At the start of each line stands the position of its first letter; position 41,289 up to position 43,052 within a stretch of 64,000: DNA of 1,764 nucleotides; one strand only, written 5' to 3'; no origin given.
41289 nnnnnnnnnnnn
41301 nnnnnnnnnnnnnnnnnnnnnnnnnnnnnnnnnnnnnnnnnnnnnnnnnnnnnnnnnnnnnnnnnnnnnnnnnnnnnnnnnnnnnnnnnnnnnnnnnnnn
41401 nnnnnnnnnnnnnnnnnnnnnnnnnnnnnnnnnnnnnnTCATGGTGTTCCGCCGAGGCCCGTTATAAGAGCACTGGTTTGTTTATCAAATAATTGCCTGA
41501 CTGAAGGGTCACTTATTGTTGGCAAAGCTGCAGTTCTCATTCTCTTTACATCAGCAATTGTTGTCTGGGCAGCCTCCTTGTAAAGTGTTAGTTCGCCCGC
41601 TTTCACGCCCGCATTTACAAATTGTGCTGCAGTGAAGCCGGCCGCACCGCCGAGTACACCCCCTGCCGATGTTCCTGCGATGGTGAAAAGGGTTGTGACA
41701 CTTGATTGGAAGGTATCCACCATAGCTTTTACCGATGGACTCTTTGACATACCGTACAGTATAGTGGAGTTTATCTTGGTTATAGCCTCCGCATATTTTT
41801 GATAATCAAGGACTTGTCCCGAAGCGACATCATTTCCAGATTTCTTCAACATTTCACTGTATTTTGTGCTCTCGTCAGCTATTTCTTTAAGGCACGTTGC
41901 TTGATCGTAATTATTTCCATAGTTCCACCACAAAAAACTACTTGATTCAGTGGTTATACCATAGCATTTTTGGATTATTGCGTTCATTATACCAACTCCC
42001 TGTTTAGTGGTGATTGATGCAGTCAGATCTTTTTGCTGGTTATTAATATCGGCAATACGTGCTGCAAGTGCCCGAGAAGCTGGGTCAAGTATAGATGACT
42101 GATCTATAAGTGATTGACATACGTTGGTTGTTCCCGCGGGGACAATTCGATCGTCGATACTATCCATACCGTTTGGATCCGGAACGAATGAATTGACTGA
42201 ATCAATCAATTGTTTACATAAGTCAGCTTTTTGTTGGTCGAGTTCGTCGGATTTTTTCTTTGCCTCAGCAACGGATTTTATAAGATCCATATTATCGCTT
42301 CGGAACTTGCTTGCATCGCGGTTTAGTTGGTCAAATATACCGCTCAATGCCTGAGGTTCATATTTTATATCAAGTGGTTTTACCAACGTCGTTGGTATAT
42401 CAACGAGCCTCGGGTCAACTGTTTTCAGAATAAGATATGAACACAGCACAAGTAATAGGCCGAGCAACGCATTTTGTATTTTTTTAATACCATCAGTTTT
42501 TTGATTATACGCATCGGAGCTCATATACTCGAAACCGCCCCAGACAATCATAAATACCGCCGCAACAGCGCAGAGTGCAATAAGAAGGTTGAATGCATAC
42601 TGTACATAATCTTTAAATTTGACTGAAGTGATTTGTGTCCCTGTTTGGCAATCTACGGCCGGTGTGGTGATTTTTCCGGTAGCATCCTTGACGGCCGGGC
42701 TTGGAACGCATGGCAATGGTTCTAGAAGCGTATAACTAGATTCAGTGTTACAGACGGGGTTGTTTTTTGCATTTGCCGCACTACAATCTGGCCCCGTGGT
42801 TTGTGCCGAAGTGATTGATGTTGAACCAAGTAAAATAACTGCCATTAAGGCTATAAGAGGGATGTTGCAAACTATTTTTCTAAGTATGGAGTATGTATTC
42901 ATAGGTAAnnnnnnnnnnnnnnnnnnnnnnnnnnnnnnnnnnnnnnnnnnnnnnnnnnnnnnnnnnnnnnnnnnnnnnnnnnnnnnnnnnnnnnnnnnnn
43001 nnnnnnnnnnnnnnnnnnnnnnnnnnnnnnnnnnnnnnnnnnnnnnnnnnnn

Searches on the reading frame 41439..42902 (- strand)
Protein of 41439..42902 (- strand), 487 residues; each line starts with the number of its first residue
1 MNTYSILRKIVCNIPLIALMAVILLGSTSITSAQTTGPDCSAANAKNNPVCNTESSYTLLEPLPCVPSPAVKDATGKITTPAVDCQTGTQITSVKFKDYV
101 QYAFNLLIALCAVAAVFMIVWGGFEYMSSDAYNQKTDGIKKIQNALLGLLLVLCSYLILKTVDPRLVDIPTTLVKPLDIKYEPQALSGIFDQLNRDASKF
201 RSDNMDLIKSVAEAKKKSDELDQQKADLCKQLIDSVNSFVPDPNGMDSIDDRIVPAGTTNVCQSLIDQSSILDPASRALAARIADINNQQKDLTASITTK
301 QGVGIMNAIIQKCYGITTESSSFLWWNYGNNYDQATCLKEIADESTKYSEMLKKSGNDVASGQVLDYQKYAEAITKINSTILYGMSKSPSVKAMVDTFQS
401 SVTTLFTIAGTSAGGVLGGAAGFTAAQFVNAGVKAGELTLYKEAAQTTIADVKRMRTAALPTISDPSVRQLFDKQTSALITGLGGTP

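Call 43: search_protein_families(library=pfam, proteins=[window:41439-42902:-], max_evalue=0.0001)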
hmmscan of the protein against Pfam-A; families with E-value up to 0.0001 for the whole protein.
window:41439-42902:- (487 aa): 1 family
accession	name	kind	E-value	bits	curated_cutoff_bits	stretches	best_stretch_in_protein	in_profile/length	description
PF18895.5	T4SS_pilin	-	7.2e-05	23.2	26.6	1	103-160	12-69/71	Type IV secretion system pilin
